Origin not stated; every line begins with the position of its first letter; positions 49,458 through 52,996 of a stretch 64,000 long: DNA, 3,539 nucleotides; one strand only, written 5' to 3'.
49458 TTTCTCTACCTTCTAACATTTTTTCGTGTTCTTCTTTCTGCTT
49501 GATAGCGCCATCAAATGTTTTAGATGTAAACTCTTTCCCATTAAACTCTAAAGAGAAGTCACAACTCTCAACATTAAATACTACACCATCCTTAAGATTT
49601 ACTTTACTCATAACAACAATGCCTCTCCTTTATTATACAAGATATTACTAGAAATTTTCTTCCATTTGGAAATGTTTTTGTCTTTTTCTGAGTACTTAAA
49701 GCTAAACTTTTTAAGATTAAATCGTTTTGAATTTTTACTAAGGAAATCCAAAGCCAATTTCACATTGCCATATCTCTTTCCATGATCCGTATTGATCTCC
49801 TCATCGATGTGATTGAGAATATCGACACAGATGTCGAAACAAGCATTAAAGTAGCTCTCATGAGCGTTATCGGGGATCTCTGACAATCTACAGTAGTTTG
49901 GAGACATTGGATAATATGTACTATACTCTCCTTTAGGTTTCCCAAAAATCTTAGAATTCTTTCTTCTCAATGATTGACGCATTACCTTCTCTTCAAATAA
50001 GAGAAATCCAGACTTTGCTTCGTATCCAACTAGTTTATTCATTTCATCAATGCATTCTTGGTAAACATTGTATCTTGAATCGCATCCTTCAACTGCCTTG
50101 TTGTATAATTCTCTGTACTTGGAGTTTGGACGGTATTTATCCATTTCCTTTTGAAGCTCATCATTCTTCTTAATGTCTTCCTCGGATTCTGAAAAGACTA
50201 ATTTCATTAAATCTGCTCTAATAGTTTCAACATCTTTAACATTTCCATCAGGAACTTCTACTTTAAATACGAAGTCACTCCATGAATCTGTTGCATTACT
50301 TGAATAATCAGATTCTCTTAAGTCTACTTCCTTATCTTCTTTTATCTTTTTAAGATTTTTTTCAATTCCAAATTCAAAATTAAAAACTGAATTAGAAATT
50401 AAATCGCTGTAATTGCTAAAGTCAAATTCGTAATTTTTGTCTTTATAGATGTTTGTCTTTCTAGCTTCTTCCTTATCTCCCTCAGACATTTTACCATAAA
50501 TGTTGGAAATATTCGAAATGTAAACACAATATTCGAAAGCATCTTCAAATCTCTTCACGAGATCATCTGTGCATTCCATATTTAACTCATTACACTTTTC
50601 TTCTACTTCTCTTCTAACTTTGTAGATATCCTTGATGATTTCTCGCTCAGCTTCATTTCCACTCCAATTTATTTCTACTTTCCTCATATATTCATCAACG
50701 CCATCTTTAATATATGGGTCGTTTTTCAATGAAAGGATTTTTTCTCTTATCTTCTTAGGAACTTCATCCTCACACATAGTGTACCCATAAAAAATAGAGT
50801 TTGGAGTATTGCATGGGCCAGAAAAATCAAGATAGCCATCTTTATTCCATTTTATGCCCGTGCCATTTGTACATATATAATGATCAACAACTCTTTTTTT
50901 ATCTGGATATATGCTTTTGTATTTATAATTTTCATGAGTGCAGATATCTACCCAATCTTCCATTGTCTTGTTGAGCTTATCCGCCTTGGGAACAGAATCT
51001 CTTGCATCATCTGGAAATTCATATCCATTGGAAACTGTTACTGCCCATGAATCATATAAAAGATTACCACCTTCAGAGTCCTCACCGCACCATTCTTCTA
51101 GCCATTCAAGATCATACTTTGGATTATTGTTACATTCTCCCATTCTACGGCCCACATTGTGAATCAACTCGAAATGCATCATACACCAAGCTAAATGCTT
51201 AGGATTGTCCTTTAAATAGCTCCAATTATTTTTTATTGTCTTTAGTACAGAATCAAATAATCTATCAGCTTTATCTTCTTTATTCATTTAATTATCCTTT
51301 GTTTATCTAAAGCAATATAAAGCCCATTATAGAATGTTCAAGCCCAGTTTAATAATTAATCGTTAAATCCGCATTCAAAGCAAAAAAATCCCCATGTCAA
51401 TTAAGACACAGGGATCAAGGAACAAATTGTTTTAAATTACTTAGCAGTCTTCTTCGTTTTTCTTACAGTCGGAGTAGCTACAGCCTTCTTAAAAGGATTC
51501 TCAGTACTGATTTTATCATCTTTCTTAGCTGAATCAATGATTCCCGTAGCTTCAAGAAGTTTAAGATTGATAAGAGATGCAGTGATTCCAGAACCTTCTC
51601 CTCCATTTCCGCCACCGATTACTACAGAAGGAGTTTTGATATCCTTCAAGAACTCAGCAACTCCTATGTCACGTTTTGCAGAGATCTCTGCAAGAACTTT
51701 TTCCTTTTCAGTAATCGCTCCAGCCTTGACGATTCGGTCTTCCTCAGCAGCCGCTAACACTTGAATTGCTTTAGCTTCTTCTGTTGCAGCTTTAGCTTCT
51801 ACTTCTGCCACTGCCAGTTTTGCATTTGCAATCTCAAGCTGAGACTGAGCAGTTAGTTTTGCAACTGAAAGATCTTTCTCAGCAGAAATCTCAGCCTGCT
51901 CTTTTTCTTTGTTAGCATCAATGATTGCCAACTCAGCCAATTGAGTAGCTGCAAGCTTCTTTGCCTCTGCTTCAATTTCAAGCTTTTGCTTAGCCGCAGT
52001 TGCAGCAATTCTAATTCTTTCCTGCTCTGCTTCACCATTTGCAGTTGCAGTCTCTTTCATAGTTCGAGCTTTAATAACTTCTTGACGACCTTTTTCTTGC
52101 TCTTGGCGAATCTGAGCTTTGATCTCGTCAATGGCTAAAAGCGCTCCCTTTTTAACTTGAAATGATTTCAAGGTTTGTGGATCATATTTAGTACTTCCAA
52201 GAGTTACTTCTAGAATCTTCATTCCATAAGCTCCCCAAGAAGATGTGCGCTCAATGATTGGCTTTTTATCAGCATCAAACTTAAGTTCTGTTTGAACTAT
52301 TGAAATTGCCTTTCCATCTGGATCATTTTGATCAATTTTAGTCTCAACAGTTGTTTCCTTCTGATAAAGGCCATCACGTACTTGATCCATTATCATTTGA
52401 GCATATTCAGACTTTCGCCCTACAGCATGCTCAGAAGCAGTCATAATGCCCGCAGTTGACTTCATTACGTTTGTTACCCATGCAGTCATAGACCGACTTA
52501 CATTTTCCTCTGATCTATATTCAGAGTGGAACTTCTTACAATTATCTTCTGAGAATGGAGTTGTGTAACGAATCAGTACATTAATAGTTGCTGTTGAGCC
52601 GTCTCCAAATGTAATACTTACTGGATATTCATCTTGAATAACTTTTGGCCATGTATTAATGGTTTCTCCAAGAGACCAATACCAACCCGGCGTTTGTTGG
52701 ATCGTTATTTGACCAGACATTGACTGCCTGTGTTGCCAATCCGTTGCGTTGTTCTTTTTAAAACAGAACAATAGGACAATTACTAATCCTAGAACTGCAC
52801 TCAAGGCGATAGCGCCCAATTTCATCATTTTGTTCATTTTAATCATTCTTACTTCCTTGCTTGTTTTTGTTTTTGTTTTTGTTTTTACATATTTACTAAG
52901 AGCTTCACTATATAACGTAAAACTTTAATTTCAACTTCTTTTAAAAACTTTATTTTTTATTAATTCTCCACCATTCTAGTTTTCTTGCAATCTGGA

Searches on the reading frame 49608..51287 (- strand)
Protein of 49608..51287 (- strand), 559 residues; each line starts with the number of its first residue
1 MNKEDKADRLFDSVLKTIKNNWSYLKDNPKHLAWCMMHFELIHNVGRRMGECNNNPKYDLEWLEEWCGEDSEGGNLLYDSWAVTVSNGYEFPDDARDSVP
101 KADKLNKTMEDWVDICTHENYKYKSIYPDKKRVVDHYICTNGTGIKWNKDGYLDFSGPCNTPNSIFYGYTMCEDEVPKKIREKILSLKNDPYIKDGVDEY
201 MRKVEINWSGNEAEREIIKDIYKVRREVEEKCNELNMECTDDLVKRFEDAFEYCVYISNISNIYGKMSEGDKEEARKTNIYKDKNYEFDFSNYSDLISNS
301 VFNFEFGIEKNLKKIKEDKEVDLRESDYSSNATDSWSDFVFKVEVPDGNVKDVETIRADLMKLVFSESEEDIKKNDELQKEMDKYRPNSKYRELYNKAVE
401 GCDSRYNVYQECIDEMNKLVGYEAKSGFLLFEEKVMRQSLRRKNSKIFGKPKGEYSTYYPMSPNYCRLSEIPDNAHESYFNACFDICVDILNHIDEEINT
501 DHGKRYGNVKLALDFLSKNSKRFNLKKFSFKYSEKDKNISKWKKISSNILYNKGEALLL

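Call 12: search_protein_families(library=pfam, proteins=[window:49608-51287:-], max_evalue=0.01)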
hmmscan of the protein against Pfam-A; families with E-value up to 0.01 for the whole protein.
window:49608-51287:- (559 aa): 0 families

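Call 13: search_protein_families(library=phrogs, proteins=[window:49608-51287:-], max_evalue=0.001)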
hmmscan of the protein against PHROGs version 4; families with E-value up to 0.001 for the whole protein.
window:49608-51287:- (559 aa): 0 families

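Call 32: search_dna_similar(query=window:49608-51287:-, collection=phages, mode=protein, max_rows=12, max_evalue=0.001)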
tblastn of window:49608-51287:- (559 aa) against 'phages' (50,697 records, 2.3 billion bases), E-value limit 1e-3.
No match.

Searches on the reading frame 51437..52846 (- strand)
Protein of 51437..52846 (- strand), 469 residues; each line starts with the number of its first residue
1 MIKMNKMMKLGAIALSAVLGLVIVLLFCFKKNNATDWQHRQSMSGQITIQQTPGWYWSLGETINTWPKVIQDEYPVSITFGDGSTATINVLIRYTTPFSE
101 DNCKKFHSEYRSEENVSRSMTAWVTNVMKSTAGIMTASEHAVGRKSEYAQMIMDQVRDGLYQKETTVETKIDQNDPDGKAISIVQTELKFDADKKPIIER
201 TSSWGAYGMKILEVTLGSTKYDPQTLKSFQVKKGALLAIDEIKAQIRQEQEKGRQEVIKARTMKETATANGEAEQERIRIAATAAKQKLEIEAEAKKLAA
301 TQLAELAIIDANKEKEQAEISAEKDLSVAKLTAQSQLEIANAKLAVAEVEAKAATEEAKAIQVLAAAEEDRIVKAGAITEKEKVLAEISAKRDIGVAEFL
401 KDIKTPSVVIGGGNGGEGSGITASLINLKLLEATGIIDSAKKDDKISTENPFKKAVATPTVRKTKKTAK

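Call 12: search_protein_families(library=pfam, proteins=[window:51437-52846:-], max_evalue=0.01)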
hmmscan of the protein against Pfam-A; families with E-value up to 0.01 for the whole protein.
window:51437-52846:- (469 aa): 0 families

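Call 13: search_protein_families(library=phrogs, proteins=[window:51437-52846:-], max_evalue=0.001)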
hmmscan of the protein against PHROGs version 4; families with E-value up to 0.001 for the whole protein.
window:51437-52846:- (469 aa): 2 families
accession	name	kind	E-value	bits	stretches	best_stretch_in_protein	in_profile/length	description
phrog_11908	-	unknown function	1.7e-42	146.7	2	4-297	1-314/430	-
phrog_200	-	other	2.3e-07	31.3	1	4-161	76-242/379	lipoprotein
